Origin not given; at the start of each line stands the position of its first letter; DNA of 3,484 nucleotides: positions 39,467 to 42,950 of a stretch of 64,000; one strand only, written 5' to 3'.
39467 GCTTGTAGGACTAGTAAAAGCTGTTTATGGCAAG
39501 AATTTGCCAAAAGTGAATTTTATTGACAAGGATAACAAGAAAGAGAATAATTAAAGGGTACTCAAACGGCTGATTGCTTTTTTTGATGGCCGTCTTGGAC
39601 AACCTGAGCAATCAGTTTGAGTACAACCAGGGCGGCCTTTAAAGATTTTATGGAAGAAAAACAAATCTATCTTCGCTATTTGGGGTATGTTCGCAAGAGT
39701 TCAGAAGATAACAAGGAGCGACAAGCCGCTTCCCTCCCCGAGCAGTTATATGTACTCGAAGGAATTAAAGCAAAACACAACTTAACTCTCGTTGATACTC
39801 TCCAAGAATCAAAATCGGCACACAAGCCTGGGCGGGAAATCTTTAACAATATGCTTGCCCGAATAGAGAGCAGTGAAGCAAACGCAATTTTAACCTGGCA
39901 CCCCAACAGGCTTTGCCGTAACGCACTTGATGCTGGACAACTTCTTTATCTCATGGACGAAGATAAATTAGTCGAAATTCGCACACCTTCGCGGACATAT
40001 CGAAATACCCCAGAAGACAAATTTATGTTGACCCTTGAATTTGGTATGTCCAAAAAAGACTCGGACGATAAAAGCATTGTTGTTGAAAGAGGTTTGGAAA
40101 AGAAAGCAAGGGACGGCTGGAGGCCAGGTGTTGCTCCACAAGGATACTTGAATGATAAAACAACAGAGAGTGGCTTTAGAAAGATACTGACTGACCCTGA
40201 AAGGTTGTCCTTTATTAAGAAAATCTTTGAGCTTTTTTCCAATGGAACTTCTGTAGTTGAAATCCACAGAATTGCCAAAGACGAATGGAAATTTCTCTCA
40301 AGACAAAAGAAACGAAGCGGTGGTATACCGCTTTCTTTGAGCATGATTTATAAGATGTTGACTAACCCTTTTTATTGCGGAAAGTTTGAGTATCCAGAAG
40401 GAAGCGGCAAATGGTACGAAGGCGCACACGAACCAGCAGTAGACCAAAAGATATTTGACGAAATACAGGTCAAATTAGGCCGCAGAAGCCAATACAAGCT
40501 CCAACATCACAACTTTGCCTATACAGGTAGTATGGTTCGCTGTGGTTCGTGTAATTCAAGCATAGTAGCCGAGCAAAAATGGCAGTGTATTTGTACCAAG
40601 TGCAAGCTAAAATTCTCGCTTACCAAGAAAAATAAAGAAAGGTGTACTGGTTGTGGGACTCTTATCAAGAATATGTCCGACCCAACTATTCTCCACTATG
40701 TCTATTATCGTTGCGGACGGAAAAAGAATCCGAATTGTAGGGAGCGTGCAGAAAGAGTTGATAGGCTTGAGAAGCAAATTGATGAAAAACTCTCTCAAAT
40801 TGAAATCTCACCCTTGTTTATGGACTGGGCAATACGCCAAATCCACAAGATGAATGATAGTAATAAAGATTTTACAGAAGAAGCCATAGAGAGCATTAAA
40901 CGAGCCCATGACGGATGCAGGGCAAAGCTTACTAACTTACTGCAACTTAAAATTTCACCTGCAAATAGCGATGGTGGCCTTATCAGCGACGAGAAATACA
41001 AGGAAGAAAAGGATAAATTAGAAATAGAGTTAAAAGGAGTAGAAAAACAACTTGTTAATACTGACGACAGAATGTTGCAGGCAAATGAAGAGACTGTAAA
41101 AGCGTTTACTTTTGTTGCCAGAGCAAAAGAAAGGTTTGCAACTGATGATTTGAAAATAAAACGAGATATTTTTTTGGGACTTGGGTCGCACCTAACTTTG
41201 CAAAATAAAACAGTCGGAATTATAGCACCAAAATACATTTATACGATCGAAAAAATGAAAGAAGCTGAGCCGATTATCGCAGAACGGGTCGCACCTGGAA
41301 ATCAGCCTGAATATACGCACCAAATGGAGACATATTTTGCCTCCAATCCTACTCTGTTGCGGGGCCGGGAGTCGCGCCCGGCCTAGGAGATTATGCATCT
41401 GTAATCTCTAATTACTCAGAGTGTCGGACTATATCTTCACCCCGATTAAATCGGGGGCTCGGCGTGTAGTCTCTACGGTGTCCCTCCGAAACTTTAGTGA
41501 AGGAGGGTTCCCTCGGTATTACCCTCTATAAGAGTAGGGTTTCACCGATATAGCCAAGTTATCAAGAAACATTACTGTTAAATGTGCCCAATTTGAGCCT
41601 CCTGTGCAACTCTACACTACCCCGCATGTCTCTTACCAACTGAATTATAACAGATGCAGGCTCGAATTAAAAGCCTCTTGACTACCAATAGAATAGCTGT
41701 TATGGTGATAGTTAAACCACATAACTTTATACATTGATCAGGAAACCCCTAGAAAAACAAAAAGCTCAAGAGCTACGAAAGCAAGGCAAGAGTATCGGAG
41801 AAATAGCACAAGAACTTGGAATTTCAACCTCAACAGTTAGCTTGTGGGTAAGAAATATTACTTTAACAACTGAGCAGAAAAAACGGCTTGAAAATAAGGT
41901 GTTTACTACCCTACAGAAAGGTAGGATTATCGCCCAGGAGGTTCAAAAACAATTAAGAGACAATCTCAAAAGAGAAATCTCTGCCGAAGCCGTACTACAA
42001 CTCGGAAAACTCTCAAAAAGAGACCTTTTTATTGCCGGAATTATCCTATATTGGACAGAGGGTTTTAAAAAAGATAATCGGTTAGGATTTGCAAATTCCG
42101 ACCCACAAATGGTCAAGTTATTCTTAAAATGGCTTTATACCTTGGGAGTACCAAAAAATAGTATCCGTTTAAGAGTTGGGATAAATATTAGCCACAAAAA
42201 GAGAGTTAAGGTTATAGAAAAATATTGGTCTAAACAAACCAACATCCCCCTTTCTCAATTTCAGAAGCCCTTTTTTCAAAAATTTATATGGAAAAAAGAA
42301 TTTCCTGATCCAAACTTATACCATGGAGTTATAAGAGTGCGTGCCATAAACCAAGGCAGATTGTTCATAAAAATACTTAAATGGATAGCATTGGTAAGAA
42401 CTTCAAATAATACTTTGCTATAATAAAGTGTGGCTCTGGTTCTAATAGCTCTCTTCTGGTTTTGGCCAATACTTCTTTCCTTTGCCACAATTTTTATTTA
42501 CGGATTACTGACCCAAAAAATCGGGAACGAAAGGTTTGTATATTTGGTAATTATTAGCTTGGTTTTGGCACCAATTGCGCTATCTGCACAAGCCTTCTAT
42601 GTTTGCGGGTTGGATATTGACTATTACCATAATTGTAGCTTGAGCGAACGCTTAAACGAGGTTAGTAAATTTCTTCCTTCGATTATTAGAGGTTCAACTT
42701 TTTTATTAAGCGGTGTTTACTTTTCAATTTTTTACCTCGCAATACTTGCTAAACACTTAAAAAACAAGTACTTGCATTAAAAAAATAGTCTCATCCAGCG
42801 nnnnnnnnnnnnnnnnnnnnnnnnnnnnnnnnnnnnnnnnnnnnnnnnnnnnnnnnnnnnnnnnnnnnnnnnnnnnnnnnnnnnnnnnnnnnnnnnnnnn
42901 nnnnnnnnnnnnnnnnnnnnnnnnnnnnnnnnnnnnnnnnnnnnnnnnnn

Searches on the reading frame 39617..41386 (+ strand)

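Call 65: search_protein_families(library=pfam, proteins=[window:39617-41386:+], max_evalue=0.001)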
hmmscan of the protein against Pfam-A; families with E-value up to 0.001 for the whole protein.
window:39617-41386:+ (589 aa): 2 families
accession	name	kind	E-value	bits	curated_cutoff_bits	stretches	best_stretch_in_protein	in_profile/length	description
PF00239.26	Resolvase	-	2.4e-14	54.1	23.3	1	22-167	2-143/145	Resolvase, N terminal domain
PF07508.19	Recombinase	-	3.8e-11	43.6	21.1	1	195-289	2-101/102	Recombinase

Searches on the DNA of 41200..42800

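Call 9: search_rna_families(source=window, start=41200, end=42800, threshold=evalue, max_evalue=10, show_alignments=3)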
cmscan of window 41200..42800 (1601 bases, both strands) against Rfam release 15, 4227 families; matches with E-value up to 10: 6.
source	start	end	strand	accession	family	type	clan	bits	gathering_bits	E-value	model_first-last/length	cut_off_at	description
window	41405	41605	-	RF00028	Intron_gpI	Intron;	-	68.2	50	8.6e-17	1-253/253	no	Group I catalytic intron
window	41639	41689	+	RF01089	PK-repBA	Cis-reg;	-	18.6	45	0.38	1-124/124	no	Pseudoknot of the regulatory region of the repBA gene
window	42209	42256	-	RF00643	MIR171_1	Gene; miRNA;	CL00099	17.9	48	4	1-101/101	no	MIR171_1 microRNA precursor family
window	42236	42306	-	RF03707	mir-1892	Gene; miRNA;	-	16.7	86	3.6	1-80/80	no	mir-1892 microRNA precursor family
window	41500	41540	+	RF02914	DUF805b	Cis-reg;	CL00115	13.2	35.6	2.2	1-35/35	no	DUF805b RNA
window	41480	41558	-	RF02172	RFPL3-AS1_2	Gene; lncRNA;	-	11.8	40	5.7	1-71/71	no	RFPL3 antisense RNA 1 conserved region 2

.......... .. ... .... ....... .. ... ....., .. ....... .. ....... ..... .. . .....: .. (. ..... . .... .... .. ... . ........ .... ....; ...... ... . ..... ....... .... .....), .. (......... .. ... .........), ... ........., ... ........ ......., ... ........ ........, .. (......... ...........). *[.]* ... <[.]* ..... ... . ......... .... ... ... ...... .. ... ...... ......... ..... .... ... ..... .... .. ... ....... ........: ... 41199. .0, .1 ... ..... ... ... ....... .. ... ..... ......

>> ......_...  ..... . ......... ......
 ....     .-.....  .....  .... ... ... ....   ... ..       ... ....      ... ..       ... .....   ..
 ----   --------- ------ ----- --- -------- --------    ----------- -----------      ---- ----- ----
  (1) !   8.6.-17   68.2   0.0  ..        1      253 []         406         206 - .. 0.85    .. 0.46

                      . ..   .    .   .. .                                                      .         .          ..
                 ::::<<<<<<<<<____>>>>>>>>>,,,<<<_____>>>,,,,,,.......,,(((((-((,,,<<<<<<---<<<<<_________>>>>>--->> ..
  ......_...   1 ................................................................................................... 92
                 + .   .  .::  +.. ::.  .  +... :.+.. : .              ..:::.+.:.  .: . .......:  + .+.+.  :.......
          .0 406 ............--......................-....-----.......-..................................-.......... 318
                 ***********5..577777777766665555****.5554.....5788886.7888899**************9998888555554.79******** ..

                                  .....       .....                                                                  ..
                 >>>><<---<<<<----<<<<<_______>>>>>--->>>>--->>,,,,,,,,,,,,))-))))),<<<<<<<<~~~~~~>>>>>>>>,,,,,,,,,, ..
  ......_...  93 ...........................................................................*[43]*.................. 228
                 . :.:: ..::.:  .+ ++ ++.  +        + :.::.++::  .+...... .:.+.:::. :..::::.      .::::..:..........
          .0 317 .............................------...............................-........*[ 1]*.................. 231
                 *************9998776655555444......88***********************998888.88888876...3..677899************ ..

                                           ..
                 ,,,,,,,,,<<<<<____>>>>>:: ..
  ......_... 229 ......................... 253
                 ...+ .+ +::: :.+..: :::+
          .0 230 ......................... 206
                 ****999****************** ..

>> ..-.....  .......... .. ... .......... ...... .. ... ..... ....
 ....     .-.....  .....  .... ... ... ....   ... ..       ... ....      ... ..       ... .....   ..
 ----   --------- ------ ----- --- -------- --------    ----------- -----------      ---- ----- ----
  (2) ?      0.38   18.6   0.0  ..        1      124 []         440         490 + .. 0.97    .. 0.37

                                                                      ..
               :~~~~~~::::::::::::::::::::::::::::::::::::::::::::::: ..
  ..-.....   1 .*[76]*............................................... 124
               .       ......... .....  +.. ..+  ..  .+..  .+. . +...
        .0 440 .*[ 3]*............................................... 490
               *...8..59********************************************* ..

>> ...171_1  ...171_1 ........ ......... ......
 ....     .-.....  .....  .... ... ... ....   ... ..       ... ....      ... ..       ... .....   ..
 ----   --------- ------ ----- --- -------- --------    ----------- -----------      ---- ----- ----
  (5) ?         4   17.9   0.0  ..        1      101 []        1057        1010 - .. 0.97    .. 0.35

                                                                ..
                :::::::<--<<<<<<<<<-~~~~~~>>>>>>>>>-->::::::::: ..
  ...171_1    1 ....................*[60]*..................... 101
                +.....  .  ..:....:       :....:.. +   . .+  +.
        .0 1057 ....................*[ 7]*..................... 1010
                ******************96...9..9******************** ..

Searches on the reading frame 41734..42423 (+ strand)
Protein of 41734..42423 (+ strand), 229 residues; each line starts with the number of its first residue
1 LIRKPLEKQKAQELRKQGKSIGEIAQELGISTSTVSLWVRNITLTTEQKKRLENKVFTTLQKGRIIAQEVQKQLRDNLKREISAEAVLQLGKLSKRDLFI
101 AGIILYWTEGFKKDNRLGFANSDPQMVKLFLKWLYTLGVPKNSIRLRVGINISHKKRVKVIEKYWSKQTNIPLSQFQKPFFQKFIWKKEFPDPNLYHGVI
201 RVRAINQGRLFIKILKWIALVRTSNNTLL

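Call 10: search_protein_families(library=pfam, proteins=[window:41734-42423:+], max_evalue=1)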
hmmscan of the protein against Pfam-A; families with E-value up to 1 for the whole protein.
window:41734-42423:+ (229 aa): 33 families (the best 25 are shown)
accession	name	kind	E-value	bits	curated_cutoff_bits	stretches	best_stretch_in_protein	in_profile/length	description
PF13384.12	HTH_23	-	1.6e-07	31.3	24.6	1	6-41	5-40/50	Homeodomain-like domain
PF13936.12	HTH_38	-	2.7e-06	27.5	27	1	7-36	9-38/44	Helix-turn-helix domain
PF00196.25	GerE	-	0.00012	22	23.5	1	17-42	16-41/57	Bacterial regulatory proteins, luxR family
PF15978.11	TnsD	-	0.00017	21.2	32.4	1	8-88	188-267/355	Tn7-like transposition protein D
PF13518.12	HTH_28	-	0.00038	20.9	25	1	13-40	7-34/52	Helix-turn-helix domain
PF01381.28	HTH_3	-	0.00039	20.8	23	1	13-45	3-36/55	Helix-turn-helix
PF01527.26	HTH_Tnp_1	-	0.0013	19.4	24.1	1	15-43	17-48/75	Transposase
PF02796.21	HTH_7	-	0.0013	19.2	23.8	1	10-35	13-38/45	Helix-turn-helix domain of resolvase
PF14493.12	HTH_40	-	0.0015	19.2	27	1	8-45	2-39/89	Helix-turn-helix domain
PF06056.18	Terminase_5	-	0.0015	18.9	20.3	1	8-40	3-35/58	Putative ATPase subunit of terminase (gpP-like)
PF08281.18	Sigma70_r4_2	-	0.0021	18.1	25.7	1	17-38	25-46/54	Sigma-70, region 4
PF15943.11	YdaS_toxin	-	0.0071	16.6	30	1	23-41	13-32/65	Bacterial toxin YdaS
PF08279.18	HTH_11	-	0.0074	16.6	25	1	10-35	5-32/55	HTH domain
PF01022.26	HTH_5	-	0.012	15.9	22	1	14-36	11-33/47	Bacterial regulatory protein, arsR family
PF04967.18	HTH_10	-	0.014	15.6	23.1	1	19-42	24-47/53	HTH DNA binding domain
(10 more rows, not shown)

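Call 11: search_protein_families(library=ncbifam, proteins=[window:41734-42423:+], max_evalue=1)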
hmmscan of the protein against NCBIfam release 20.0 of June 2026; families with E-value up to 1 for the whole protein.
window:41734-42423:+ (229 aa): 17 families
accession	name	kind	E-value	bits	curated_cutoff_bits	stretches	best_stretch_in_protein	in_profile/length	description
NF033516.0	transpos_IS3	equivalog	2.8e-06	26.8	160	2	11-83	7-73/369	IS3 family transposase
NF002620.0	PRK02277.1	subfamily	9.1e-06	25.5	115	1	9-49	9-49/201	orotate phosphoribosyltransferase-like protein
NF033546.1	transpos_IS21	equivalog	0.00011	21.8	160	1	13-87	3-75/294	IS21 family transposase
NF040595.1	HTH_Cbp1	equivalog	0.00038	20.4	140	1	8-77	5-75/135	CRISPR DNA repeat-binding protein Cbp1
NF033545.0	transpos_IS630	equivalog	0.00038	20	100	1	9-72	3-71/299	IS630 family transposase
NF052366.1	photon_PedR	equivalog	0.0013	18.9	120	1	16-70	15-68/74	photosynthetic electron transport-dependent transcriptional regulator PedR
NF045507.1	transregGfcR_Halo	equivalog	0.0014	18.1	300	1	9-52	9-52/215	transcriptional regulator GfcR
TIGR02985.1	Sig70_bacteroi1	subfamily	0.0028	17.9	126.4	1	13-36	124-148/162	RNA polymerase sigma-70 factor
NF009649.0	PRK13182.1-5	equivalog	0.0035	17.5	265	1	23-76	5-55/186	chromosome-anchoring protein RacA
NF009648.0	PRK13182.1-4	equivalog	0.0063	16.5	170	1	23-75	5-54/184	chromosome-anchoring protein RacA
NF047595.1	IS66_ISRel24_TnpA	equivalog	0.0073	16.9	74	1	12-54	15-56/113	IS66-like element accessory protein TnpA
TIGR03879.1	near_KaiC_dom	domain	0.0082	16.6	65.1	1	16-67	33-82/91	probable regulatory domain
TIGR02937.1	sigma70-ECF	superfamily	0.011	15.3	42.9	1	9-40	123-155/165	sigma-70 family RNA polymerase sigma factor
TIGR04111.1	BcepMu_gp16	hypoth_equivalog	0.013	15.4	34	1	11-39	6-34/55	phage-associated protein, BcepMu gp16 family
NF033577.2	transpos_IS481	equivalog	0.046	13.2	224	1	12-70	6-63/284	IS481 family transposase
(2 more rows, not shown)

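Call 60: search_protein_families(library=phrogs, proteins=[window:41734-42423:+], max_evalue=0.01)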
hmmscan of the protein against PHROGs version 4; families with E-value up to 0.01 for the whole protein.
window:41734-42423:+ (229 aa): 19 families
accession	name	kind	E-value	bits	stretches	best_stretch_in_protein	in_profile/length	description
phrog_4494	-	unknown function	4.3e-05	25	1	9-52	9-52/109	-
phrog_3855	-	DNA, RNA and nucleotide metabolism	0.0001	23.7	1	6-48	67-112/115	HTH DNA binding protein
phrog_8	-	transcription regulation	0.00013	22.6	1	12-42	82-113/346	transcriptional regulator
phrog_4151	-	DNA, RNA and nucleotide metabolism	0.0002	22.2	1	7-48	9-43/154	DNA binding protein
phrog_5536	-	unknown function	0.00024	21.9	1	8-49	11-52/172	-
phrog_7545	-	DNA, RNA and nucleotide metabolism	0.00025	22.3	1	16-88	16-90/160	HNH endonuclease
phrog_664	-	DNA, RNA and nucleotide metabolism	0.00033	21.6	1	3-54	86-136/210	DNA binding protein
phrog_17740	-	unknown function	0.00039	21.2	1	23-54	21-51/62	-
phrog_9366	-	integration and excision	0.00045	21.2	1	8-41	71-104/109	transposase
phrog_645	-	DNA, RNA and nucleotide metabolism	0.0005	21.2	1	9-42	28-62/196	Rnase E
phrog_151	-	integration and excision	0.00067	19.3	1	4-75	129-207/582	transposase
phrog_323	-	transcription regulation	0.0017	18.9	1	4-56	150-199/319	transcriptional regulator, D5-like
phrog_125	-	DNA, RNA and nucleotide metabolism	0.0022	18.6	1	9-76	167-237/254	DNA invertase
phrog_1157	-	integration and excision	0.0033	17.7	1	11-51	10-51/422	transposase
phrog_7067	-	head and packaging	0.0045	18.1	0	12-36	25-49/56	terminase small subunit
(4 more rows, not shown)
